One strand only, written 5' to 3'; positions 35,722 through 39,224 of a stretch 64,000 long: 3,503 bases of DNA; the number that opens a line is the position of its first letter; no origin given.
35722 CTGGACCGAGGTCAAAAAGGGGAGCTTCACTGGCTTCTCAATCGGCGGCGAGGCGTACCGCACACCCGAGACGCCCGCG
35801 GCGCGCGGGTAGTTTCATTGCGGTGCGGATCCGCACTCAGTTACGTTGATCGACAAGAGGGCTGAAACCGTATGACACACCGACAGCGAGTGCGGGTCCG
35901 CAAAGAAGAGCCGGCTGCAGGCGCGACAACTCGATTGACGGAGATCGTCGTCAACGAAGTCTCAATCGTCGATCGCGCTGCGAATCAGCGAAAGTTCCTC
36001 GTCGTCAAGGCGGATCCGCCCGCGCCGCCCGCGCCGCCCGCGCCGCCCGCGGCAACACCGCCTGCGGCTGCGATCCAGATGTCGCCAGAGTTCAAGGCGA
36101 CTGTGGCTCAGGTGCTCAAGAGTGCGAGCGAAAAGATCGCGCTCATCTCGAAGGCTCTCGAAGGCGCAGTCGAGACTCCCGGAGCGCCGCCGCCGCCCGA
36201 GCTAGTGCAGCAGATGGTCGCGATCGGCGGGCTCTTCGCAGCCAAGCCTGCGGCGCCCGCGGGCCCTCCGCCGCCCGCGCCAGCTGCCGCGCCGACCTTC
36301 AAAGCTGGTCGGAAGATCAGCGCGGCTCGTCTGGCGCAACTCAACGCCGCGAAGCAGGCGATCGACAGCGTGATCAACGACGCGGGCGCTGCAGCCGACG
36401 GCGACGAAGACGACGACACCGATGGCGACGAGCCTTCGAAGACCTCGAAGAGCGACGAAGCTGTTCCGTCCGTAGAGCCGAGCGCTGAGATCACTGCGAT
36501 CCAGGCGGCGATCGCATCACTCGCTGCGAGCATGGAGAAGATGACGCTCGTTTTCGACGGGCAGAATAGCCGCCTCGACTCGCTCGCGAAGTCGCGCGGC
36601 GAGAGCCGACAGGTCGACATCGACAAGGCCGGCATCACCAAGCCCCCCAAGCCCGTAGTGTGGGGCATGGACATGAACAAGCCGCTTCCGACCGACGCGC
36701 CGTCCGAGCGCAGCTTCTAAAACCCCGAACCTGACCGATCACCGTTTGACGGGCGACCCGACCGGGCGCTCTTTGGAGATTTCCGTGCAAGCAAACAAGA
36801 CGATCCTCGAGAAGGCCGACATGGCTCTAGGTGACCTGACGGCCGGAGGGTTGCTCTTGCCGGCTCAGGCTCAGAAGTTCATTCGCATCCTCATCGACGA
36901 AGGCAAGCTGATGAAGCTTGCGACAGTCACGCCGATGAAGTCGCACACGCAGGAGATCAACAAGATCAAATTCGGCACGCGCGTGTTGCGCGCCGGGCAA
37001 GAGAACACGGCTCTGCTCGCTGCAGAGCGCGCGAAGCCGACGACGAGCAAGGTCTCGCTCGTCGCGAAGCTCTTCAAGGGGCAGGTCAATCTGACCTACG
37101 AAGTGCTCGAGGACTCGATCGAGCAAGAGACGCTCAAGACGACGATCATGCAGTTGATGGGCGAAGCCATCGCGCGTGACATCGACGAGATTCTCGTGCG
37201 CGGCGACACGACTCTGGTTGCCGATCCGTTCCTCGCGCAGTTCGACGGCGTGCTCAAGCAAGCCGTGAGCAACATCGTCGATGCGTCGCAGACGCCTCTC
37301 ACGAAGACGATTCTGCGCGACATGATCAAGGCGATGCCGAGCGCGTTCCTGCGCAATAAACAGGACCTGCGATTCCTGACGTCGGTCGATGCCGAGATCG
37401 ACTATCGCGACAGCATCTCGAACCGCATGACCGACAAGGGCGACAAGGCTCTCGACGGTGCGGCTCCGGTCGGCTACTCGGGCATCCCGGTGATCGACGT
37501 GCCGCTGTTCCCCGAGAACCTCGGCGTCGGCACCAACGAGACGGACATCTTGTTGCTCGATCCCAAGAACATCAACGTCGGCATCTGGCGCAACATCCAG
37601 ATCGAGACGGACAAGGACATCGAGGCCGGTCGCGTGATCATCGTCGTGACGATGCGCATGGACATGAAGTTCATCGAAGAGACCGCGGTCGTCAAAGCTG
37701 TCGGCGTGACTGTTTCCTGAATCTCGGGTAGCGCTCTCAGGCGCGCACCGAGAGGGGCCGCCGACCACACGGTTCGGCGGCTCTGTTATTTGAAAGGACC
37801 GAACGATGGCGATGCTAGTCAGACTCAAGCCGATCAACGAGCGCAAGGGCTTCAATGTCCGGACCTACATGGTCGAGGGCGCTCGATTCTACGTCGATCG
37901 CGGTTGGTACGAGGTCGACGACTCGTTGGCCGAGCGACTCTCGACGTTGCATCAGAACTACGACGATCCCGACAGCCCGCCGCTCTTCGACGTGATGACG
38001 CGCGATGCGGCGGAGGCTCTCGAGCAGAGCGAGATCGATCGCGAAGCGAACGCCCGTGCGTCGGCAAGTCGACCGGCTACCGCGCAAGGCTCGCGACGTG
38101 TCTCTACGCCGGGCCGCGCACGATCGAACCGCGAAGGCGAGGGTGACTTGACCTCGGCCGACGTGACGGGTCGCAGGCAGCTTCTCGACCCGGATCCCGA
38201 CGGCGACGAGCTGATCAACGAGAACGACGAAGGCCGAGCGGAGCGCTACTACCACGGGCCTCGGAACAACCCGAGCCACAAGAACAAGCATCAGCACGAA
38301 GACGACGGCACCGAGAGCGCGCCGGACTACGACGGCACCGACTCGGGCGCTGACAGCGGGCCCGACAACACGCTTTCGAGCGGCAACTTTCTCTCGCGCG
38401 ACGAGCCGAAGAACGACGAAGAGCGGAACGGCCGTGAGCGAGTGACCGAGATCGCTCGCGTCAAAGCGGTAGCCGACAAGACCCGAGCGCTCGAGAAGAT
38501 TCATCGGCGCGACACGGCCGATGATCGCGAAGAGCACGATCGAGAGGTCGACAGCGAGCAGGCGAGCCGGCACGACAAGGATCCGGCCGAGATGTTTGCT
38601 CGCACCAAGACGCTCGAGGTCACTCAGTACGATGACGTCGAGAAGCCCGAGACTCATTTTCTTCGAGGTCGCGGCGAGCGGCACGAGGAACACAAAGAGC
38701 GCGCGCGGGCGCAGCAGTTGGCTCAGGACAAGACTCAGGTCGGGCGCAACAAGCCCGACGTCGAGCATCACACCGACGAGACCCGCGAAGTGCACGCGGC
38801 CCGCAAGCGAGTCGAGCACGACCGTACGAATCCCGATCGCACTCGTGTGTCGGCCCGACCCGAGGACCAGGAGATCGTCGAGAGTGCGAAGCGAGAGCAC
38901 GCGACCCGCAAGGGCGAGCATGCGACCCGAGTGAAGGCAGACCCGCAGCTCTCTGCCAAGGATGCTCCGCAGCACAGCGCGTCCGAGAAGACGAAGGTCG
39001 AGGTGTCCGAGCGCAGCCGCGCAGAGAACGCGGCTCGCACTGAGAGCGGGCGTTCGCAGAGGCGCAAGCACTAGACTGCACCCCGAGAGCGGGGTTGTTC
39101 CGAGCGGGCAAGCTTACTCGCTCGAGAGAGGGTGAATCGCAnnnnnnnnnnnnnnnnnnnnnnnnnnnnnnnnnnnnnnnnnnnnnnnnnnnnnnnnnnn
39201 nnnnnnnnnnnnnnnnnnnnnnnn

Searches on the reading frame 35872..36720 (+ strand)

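Call 86: search_protein_families(library=phrogs, proteins=[window:35872-36720:+], max_evalue=0.001)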
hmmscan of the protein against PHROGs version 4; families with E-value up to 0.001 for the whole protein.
window:35872-36720:+ (282 aa): 2 families
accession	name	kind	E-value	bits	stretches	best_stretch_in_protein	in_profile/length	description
phrog_13975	-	unknown function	5.4e-10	40.9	2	18-48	10-40/229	-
phrog_3017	-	head and packaging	5.7e-10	40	0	139-186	263-307/402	head maturation protease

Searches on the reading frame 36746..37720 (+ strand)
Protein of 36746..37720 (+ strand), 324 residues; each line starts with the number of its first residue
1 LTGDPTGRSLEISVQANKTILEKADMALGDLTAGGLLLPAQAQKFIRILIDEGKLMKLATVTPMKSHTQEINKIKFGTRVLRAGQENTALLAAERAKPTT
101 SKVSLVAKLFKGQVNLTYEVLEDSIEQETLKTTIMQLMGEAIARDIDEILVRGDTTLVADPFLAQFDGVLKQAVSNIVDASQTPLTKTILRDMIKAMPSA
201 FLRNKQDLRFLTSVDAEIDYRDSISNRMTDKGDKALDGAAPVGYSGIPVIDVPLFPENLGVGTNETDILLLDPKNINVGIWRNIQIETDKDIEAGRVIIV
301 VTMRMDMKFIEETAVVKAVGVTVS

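Call 10: search_protein_families(library=pfam, proteins=[window:36746-37720:+], max_evalue=0.01)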
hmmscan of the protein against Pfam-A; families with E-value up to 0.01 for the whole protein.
window:36746-37720:+ (324 aa): 3 families
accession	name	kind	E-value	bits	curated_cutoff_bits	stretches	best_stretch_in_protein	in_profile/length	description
PF05065.19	Phage_capsid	-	2.9e-15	56.8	24.2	1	35-318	2-278/280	Phage capsid family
PF17236.8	SU10_MCP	-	0.0017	18.4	24.1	1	92-197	65-175/292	SU10 major capsid protein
PF25209.1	Phage_capsid_4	-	0.0038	18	27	1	92-288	58-232/262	Phage capsid protein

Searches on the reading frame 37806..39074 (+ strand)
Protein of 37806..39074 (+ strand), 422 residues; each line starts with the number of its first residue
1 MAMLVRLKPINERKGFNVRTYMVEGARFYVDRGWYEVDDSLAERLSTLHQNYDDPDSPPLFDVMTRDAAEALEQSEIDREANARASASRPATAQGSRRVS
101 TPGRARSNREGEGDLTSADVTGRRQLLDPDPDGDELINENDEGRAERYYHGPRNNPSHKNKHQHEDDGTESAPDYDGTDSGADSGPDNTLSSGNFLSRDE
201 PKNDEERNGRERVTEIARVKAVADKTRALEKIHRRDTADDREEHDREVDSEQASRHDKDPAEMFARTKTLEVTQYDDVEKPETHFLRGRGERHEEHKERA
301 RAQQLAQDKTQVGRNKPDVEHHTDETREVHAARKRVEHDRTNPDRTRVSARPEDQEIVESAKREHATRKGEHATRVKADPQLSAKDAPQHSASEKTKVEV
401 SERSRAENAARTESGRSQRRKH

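Call 10: search_protein_families(library=pfam, proteins=[window:37806-39074:+], max_evalue=0.01)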
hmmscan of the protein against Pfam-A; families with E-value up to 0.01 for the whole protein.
window:37806-39074:+ (422 aa): 0 families

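Call 86: search_protein_families(library=phrogs, proteins=[window:37806-39074:+], max_evalue=0.001)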
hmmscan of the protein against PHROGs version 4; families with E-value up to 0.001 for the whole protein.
window:37806-39074:+ (422 aa): 1 family
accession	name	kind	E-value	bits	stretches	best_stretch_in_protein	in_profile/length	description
phrog_13538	-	unknown function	9.7e-14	52.4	1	3-90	5-91/125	-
